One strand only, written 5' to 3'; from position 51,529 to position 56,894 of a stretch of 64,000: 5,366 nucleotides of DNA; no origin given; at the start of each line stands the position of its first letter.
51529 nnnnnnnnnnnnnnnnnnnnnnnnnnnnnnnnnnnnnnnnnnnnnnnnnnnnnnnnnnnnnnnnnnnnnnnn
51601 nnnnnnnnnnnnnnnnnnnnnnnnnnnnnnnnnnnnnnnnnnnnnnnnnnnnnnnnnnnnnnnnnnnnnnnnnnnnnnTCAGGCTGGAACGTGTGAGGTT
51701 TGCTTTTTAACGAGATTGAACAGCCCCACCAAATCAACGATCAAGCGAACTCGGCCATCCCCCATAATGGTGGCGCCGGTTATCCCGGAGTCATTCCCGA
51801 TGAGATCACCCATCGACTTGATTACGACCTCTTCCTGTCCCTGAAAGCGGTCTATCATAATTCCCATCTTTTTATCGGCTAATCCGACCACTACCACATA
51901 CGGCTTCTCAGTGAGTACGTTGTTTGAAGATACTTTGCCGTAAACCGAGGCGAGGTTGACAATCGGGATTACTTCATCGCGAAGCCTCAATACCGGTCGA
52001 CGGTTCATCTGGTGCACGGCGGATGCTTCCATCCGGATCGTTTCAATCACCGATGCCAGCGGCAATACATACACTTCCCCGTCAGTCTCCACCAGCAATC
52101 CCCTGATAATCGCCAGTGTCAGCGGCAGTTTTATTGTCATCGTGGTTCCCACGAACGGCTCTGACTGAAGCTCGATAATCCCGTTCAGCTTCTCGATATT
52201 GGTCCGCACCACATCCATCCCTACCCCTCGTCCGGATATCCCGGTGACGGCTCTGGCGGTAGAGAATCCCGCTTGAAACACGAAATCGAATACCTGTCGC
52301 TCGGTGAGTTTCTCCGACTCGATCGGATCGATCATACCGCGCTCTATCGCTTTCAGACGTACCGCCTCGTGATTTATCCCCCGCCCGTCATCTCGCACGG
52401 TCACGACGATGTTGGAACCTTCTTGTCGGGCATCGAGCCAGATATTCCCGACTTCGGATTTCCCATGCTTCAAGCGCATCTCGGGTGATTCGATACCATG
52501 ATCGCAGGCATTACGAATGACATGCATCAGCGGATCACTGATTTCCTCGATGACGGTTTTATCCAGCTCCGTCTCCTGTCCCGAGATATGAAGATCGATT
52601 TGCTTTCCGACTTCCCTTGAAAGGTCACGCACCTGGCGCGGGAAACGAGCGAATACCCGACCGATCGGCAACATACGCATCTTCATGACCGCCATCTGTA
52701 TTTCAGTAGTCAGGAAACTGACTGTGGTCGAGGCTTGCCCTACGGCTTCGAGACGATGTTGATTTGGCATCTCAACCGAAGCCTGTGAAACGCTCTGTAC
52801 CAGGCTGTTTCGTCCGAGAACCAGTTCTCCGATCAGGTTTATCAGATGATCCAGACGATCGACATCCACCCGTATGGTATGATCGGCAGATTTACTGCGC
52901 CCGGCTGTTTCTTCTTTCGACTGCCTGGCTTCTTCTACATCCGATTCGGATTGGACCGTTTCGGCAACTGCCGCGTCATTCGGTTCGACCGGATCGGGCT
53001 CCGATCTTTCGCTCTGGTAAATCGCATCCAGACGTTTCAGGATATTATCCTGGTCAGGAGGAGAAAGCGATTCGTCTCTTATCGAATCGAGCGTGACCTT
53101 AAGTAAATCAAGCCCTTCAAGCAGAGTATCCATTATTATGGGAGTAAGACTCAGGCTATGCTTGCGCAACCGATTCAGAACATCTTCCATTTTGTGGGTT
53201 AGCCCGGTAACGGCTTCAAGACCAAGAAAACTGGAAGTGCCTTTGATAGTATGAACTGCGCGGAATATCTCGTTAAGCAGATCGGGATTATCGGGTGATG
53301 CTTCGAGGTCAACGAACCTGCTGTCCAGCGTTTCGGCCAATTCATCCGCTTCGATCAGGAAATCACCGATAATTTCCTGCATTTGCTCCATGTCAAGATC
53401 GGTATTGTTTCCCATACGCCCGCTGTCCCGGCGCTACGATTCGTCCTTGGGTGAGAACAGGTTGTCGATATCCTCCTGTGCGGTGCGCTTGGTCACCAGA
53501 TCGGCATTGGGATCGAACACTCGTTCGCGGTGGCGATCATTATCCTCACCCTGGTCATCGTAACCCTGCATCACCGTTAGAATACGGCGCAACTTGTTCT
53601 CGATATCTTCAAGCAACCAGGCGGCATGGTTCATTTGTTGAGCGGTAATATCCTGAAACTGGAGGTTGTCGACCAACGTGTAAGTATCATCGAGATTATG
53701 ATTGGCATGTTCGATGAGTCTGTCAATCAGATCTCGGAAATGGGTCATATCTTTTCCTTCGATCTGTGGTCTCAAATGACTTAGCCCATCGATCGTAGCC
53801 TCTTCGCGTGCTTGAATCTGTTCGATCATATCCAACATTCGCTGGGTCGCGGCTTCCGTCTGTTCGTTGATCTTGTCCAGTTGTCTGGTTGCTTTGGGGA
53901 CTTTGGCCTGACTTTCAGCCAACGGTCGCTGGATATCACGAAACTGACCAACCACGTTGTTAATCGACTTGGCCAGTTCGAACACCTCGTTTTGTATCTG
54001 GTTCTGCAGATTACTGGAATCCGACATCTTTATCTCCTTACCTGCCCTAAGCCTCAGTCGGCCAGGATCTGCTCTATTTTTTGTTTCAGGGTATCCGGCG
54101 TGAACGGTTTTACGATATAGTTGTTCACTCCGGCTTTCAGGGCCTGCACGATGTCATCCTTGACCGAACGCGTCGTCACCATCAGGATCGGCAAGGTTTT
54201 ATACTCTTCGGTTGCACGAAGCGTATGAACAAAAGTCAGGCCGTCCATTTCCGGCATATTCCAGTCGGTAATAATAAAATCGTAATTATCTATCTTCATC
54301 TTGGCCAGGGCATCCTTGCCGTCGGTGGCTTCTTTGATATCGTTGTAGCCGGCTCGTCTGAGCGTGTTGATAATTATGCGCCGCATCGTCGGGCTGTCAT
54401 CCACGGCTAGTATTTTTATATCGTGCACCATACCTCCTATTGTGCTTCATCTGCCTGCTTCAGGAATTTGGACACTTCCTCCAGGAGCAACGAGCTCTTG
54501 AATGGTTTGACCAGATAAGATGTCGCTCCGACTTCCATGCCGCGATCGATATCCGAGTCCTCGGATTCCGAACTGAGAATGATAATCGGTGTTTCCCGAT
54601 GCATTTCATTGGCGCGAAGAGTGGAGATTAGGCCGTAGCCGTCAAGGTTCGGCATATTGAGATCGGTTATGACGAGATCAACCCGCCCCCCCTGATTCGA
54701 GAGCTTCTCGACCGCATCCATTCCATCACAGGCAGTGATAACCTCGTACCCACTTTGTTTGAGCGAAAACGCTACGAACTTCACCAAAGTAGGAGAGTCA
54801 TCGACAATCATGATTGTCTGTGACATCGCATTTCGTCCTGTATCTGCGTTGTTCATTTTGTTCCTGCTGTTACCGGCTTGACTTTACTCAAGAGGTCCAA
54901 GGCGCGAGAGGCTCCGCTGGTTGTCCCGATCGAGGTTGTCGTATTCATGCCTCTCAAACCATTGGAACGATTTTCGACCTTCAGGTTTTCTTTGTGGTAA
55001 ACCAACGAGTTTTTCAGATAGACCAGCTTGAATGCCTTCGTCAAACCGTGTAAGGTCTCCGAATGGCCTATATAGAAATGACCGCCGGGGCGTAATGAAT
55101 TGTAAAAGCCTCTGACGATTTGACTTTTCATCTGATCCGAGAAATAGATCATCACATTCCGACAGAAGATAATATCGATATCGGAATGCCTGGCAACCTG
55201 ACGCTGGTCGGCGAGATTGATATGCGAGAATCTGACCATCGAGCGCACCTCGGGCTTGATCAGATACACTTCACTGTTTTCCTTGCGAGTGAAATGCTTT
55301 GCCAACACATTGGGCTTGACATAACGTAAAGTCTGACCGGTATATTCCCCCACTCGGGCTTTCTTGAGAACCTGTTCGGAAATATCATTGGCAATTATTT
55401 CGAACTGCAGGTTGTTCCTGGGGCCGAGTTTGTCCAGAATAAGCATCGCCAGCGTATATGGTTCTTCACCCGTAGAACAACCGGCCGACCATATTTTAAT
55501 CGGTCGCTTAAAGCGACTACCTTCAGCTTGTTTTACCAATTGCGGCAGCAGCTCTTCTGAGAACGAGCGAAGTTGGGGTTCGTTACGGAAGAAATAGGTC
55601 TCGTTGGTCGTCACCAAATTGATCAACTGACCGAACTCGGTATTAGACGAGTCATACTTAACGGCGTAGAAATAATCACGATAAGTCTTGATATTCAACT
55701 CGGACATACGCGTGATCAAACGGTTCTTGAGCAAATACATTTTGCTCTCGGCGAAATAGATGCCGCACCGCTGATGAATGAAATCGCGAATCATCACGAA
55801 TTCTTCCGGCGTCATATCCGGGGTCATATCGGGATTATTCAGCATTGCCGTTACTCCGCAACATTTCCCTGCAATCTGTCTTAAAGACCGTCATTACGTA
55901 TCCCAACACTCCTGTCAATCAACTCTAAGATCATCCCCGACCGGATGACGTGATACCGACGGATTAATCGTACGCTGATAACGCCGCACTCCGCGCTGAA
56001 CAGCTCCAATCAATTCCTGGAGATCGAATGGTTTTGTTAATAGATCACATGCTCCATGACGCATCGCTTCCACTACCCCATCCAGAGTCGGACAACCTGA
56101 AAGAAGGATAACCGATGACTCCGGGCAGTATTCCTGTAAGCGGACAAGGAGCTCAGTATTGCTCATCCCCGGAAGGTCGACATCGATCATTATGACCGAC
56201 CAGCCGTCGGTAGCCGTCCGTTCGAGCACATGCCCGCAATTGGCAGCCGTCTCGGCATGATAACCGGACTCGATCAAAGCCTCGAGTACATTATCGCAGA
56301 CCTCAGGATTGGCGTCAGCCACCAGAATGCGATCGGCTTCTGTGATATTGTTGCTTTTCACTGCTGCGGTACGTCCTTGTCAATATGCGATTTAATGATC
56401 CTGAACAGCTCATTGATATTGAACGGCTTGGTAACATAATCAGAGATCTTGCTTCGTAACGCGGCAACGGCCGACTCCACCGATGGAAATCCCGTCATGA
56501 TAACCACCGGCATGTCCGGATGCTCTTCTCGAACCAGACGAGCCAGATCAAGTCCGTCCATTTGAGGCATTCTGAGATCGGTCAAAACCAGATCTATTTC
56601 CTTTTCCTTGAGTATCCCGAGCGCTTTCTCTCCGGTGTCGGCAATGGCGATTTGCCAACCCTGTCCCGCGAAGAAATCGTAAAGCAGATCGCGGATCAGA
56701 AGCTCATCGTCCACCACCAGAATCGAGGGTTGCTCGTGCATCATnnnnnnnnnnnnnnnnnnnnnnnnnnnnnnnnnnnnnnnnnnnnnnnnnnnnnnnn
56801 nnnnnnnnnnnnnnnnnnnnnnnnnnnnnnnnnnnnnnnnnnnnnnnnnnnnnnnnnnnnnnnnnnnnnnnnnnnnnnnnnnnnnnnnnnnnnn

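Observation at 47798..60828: A 13-kb gene string joins a partner-switching module, a HEAT-repeat protein, four stand-alone receivers, an MCP-less and CheW-less Che core, and a sigma54 two-component pair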

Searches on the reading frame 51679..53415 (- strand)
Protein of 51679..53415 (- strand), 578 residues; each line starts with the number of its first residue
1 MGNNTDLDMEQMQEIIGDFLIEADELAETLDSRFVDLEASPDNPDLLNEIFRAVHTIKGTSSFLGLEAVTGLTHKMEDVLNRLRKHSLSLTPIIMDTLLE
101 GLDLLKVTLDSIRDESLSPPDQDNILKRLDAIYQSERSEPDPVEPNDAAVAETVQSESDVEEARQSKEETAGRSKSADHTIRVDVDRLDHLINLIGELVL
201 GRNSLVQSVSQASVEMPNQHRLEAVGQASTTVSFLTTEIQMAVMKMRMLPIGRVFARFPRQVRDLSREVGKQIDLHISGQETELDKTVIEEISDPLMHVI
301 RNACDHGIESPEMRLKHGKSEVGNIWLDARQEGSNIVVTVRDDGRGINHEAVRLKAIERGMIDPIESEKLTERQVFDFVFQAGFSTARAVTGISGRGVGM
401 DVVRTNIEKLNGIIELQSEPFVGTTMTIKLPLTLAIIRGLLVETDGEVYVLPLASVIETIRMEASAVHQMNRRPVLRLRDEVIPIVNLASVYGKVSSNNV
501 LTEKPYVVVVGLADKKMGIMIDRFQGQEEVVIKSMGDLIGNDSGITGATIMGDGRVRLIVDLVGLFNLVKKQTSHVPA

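Call 5: search_protein_families(library=pfam, proteins=[window:51679-53415:-], max_evalue=0.01)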
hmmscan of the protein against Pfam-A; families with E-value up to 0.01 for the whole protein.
window:51679-53415:- (578 aa): 4 families
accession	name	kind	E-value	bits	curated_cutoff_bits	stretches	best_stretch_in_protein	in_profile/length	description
PF01584.24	CheW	-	5.9e-27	94.4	23.5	1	439-567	2-135/138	CheW-like domain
PF02895.20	H-kinase_dim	-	1.1e-17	64.6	23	1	179-246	2-68/68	Signal transducing histidine kinase, homodimeric domain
PF02518.31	HATPase_c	-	1.4e-17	64.5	26.4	1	293-433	3-110/111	Histidine kinase-, DNA gyrase B-, and HSP90-like ATPase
PF01627.28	Hpt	-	1.7e-15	57.5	24.6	1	14-105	1-81/84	Hpt domain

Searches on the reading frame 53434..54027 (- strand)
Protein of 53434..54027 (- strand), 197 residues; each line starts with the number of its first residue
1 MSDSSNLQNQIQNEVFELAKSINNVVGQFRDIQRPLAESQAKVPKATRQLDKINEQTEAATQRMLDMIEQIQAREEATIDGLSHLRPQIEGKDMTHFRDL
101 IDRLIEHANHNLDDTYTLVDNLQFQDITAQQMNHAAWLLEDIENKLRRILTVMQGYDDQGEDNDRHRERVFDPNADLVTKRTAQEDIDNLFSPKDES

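Call 5: search_protein_families(library=pfam, proteins=[window:53434-54027:-], max_evalue=0.01)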
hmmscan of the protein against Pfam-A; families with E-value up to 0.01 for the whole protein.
window:53434-54027:- (197 aa): 8 families
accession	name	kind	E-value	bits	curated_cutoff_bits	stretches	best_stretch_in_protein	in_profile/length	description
PF04344.18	CheZ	-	8.3e-10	39.3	30.7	1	10-192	2-199/203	Chemotaxis phosphatase, CheZ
PF08066.17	PMC2NT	-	0.0019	19.2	23.3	1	49-114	20-88/91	PMC2NT (NUC016) domain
PF23338.1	PTHB1_hp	-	0.002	19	27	1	9-83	15-90/104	PTHB1 hairpin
PF00015.26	MCPsignal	-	0.0031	17.8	34.6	0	4-71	84-151/172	Methyl-accepting chemotaxis protein (MCP) signalling domain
PF24833.1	Rhabdo_glycop_CD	-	0.0032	18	27.2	1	39-96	6-66/124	Rhabdovirus spike glycoprotein G central domain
PF14523.12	Syntaxin_2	-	0.0035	17.8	26.5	0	5-62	68-123/134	Syntaxin-like protein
PF04048.20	Sec8_N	-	0.0046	17.3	26.8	1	5-84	50-128/142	Exocyst complex component Sec8 N-terminal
PF19220.6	Rod_CreS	-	0.0061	16.1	100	1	17-95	157-235/359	Crescentin, rod domain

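Call 32: search_protein_families(library=ncbifam, proteins=[window:53434-54027:-], max_evalue=0.00001)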
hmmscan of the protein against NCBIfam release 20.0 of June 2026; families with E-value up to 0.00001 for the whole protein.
window:53434-54027:- (197 aa): 0 families

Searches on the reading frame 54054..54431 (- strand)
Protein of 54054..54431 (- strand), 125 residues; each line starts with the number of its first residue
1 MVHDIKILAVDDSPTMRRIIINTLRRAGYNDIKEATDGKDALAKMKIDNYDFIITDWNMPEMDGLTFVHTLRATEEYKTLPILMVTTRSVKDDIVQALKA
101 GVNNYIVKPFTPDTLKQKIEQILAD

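Call 5: search_protein_families(library=pfam, proteins=[window:54054-54431:-], max_evalue=0.01)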
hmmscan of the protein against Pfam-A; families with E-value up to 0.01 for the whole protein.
window:54054-54431:- (125 aa): 3 families
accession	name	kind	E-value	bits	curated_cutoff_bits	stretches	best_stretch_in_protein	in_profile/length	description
PF00072.30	Response_reg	-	2e-32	112.1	30.2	1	7-120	1-111/111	Response regulator receiver domain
PF23198.2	PDE8A_N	-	0.00098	19.5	29.6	1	22-108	28-117/147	PDE8A-like, N-terminal domain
PF22563.2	iREC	-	0.0032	17.9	27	1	31-91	31-95/115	Inactive Receiver domain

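Call 32: search_protein_families(library=ncbifam, proteins=[window:54054-54431:-], max_evalue=0.00001)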
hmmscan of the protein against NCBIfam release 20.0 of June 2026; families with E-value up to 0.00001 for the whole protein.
window:54054-54431:- (125 aa): 96 families (the best 25 are shown)
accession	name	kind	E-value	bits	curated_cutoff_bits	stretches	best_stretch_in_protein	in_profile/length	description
NF007901.0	PRK10610.1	equivalog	7.9e-41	139.2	189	1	3-123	4-124/129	chemotaxis response regulator CheY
TIGR02154.1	PhoB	equivalog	5.1e-26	91.4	296.2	1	6-123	4-120/226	phosphate regulon transcriptional regulator PhoB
NF008099.0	PRK10841.1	equivalog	5e-24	84.1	920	1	3-120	823-937/949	two-component system sensor histidine kinase RcsC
NF045944.1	ResRegRpaBCyano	equivalog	2.1e-22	79.6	330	1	8-123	1-112/229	response regulator transcription factor RpaB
NF053854.1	RespRegPhoBBctds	equivalog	3.1e-21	75.8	270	1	7-123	1-115/225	two-component system response regulator PhoB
NF041733.1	resp_reg_CseB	equivalog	5.8e-21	74.9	350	1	6-123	2-115/228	two-component system response regulator CseB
NF041866.1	EpsW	equivalog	1.4e-20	73.3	200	1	6-124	7-126/131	exopolysaccharide biosynthesis response regulator EpsW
NF007420.1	PRK09959.1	equivalog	2.3e-20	71.8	1995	1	4-122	958-1073/1197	acid-sensing system histidine kinase EvgS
NF001965.0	PRK00742.1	subfamily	7.6e-20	71.4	293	1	4-113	3-112/357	chemotaxis-specific protein-glutamate methyltransferase CheB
NF041734.1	resp_reg_RppA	equivalog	2.2e-19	69.7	250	1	6-119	2-114/229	two-component system response regulator RppA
NF040689.1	MtrAB_MtrA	equivalog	3.4e-19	69.1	300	1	7-120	1-110/219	MtrAB system response regulator MtrA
NF051850.1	RespRegRprY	equivalog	4.3e-19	68.8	370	1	3-123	3-120/234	response regulator transcription factor RprY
NF007689.0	PRK10365.1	equivalog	6.1e-19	68.1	760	1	3-124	4-122/441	sigma-54-dependent response regulator transcription factor ZraR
NF008318.0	PRK11107.1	equivalog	7.4e-19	67.3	890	1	3-121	666-783/920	two-component sensor histidine kinase BarA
NF011874.0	PRK15347.1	equivalog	9.4e-19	66.9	852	1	5-120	691-807/921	two component system sensor kinase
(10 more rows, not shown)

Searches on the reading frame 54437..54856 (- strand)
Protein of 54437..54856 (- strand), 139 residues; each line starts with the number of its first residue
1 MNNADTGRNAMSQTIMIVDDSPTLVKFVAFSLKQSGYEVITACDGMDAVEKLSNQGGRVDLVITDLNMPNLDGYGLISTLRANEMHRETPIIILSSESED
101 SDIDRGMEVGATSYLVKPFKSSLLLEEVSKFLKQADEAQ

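Call 5: search_protein_families(library=pfam, proteins=[window:54437-54856:-], max_evalue=0.01)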
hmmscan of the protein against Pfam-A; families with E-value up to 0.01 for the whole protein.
window:54437-54856:- (139 aa): 1 family
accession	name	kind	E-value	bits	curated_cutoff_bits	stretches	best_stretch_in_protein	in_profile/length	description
PF00072.30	Response_reg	-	7.4e-28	97.4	30.2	1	15-128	1-110/111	Response regulator receiver domain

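Call 32: search_protein_families(library=ncbifam, proteins=[window:54437-54856:-], max_evalue=0.00001)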
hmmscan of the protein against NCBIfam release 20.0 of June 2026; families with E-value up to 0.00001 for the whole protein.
window:54437-54856:- (139 aa): 93 families (the best 25 are shown)
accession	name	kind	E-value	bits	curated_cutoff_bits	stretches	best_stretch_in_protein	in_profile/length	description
TIGR02154.1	PhoB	equivalog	4.2e-23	81.8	296.2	1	11-137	1-125/226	phosphate regulon transcriptional regulator PhoB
NF045944.1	ResRegRpaBCyano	equivalog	5.1e-22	78.4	330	1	16-135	1-115/229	response regulator transcription factor RpaB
NF008099.0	PRK10841.1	equivalog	5.9e-22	77.3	920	1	11-134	823-942/949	two-component system sensor histidine kinase RcsC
NF033120.0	vanR_FM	exception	1.8e-21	76.8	460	1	14-131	5-117/231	vancomycin resistance response regulator transcription factor, VanR-F/VanR-M family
NF007135.0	PRK09581.1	equivalog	3e-21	75.8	474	1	11-128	1-116/457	PleD family two-component system response regulator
NF041733.1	resp_reg_CseB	equivalog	3.5e-21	75.6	350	1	14-136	2-119/228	two-component system response regulator CseB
TIGR01387.1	cztR_silR_copR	subfamily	8.1e-21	74.7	279.2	1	15-137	1-119/218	heavy metal response regulator transcription factor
NF040689.1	MtrAB_MtrA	equivalog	8.8e-21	74.3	300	1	15-137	1-118/219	MtrAB system response regulator MtrA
NF007901.0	PRK10610.1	equivalog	1.3e-20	73.8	189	1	15-133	8-125/129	chemotaxis response regulator CheY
NF053854.1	RespRegPhoBBctds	equivalog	2.9e-19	69.3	270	1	15-135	1-118/225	two-component system response regulator PhoB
NF045505.1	RR_RssB_Pseudo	equivalog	3.2e-19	69.2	700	1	11-127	4-116/394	two-component system response regulator RssB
NF040534.1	resp_reg_YycF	equivalog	6e-19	68.2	340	1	14-134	2-117/231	response regulator YycF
NF007969.0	PRK10693.1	equivalog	2e-18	66.6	329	1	12-122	7-113/337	two-component system response regulator RssB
NF033117.2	vanR_ACDEGLN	exception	2.8e-18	66.3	350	1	15-132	1-113/226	VanR-ABDEGLN family response regulator transcription factor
NF007005.1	PRK09468.1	equivalog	3.7e-18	65.8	331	1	12-134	3-121/237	osmolarity response regulator transcription factor OmpR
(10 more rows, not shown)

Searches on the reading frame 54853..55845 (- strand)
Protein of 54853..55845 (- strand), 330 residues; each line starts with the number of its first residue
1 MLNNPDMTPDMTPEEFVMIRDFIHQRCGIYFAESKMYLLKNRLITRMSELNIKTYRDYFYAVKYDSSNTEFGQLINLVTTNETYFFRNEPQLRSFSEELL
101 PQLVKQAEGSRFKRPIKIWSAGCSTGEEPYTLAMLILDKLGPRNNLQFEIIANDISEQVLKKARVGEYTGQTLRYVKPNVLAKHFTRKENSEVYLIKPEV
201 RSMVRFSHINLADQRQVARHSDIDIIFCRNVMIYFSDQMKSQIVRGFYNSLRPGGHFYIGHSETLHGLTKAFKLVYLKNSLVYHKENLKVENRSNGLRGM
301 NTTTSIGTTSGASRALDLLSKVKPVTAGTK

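Call 4: search_protein_families(library=pfam, proteins=[window:54853-55845:-], max_evalue=0.01)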
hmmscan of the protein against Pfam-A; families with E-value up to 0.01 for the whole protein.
window:54853-55845:- (330 aa): 6 families
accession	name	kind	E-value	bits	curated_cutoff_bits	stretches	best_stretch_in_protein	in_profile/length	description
PF01739.24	CheR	-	1.6e-59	201.1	27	1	81-276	1-190/195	CheR methyltransferase, SAM binding domain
PF03705.20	CheR_N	-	1.7e-14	53.7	27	1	14-65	1-52/53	CheR methyltransferase, all-alpha domain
PF08242.18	Methyltransf_12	-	5.5e-06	27.5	30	1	189-257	64-98/98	Methyltransferase domain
PF13847.12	Methyltransf_31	-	0.00027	21.1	27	0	219-271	72-121/145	Methyltransferase domain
PF13649.12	Methyltransf_25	-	0.0003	21.9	27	0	217-255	58-97/97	Methyltransferase domain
PF08241.18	Methyltransf_11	-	0.0014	19.6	21.2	0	218-259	56-95/95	Methyltransferase domain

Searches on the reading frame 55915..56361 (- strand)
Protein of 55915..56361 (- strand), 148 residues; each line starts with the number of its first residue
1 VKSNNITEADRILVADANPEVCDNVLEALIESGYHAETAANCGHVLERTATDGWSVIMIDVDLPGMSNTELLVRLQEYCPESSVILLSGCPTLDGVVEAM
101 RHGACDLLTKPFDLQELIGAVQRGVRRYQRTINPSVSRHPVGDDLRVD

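Call 4: search_protein_families(library=pfam, proteins=[window:55915-56361:-], max_evalue=0.01)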
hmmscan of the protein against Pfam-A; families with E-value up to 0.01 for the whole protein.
window:55915-56361:- (148 aa): 1 family
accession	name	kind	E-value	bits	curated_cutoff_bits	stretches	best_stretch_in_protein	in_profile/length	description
PF00072.30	Response_reg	-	2.2e-17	63.7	30.2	1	12-121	1-110/111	Response regulator receiver domain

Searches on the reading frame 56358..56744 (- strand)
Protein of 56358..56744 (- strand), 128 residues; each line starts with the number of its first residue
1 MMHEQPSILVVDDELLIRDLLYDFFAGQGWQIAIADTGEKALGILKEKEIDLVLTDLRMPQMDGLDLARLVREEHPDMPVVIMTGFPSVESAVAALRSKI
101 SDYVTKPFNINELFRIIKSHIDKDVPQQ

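Call 4: search_protein_families(library=pfam, proteins=[window:56358-56744:-], max_evalue=0.01)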
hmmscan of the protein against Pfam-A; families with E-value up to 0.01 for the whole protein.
window:56358-56744:- (128 aa): 3 families
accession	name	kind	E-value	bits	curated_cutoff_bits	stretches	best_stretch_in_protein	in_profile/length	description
PF00072.30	Response_reg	-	5.3e-30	104.3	30.2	1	8-117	1-110/111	Response regulator receiver domain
PF23198.2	PDE8A_N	-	2.4e-05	24.7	29.6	1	29-83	34-89/147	PDE8A-like, N-terminal domain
PF20161.5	VpsR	-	0.00043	20.4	23.7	1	24-117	26-120/121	VpsR domain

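Call 32: search_protein_families(library=ncbifam, proteins=[window:56358-56744:-], max_evalue=0.00001)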
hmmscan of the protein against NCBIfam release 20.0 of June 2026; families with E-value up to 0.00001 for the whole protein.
window:56358-56744:- (128 aa): 97 families (the best 25 are shown)
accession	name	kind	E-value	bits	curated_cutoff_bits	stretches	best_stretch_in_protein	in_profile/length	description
NF008469.0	PRK11361.1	equivalog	5.5e-29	101.2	714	1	5-119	4-118/461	acetoacetate metabolism transcriptional regulator AtoC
NF053512.1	nitric_RR_NosR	exception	1.5e-26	93.4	400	1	8-122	1-116/422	response regulator c-di-GMP phosphodiesterase, NosR family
NF051870.1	NAssimRespRegNtrX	equivalog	3.1e-25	89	600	1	7-121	3-119/452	nitrogen assimilation response regulator NtrX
NF007689.0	PRK10365.1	equivalog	5e-25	88.2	760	1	1-117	1-117/441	sigma-54-dependent response regulator transcription factor ZraR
NF006900.1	PRK09390.1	equivalog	3.8e-24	85.4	255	1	2-123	1-122/203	response regulator FixJ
NF011695.0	PRK15115.1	equivalog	4e-24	85.2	763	1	2-126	3-127/445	two-component system response regulator GlrR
TIGR01818.1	ntrC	equivalog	4e-24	85.2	558.6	1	8-124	1-117/463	nitrogen regulation protein NR(I)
NF045505.1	RR_RssB_Pseudo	equivalog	9.7e-23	80.8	700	1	3-109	3-109/394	two-component system response regulator RssB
NF008176.1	PRK10923.1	equivalog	1.2e-22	80.1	620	1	7-123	5-121/469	nitrogen regulation protein NR(I)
NF041946.1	LuxO_transreg_Vib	equivalog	4e-22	78.6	800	1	11-120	2-111/463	quorum-sensing sigma-54 dependent transcriptional regulator LuxO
NF040534.1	resp_reg_YycF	equivalog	4.4e-21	75.2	340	1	8-123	3-117/231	response regulator YycF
NF007005.1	PRK09468.1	equivalog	1.6e-20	73.5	331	1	4-122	2-120/237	osmolarity response regulator transcription factor OmpR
NF008034.0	PRK10766.1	equivalog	2.3e-20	73.1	275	1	7-118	4-114/231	two-component system response regulator TorR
NF045944.1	ResRegRpaBCyano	equivalog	2.8e-20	72.7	330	1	9-119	1-110/229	response regulator transcription factor RpaB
NF007969.0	PRK10693.1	equivalog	6.9e-20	71.3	329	1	7-115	9-115/337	two-component system response regulator RssB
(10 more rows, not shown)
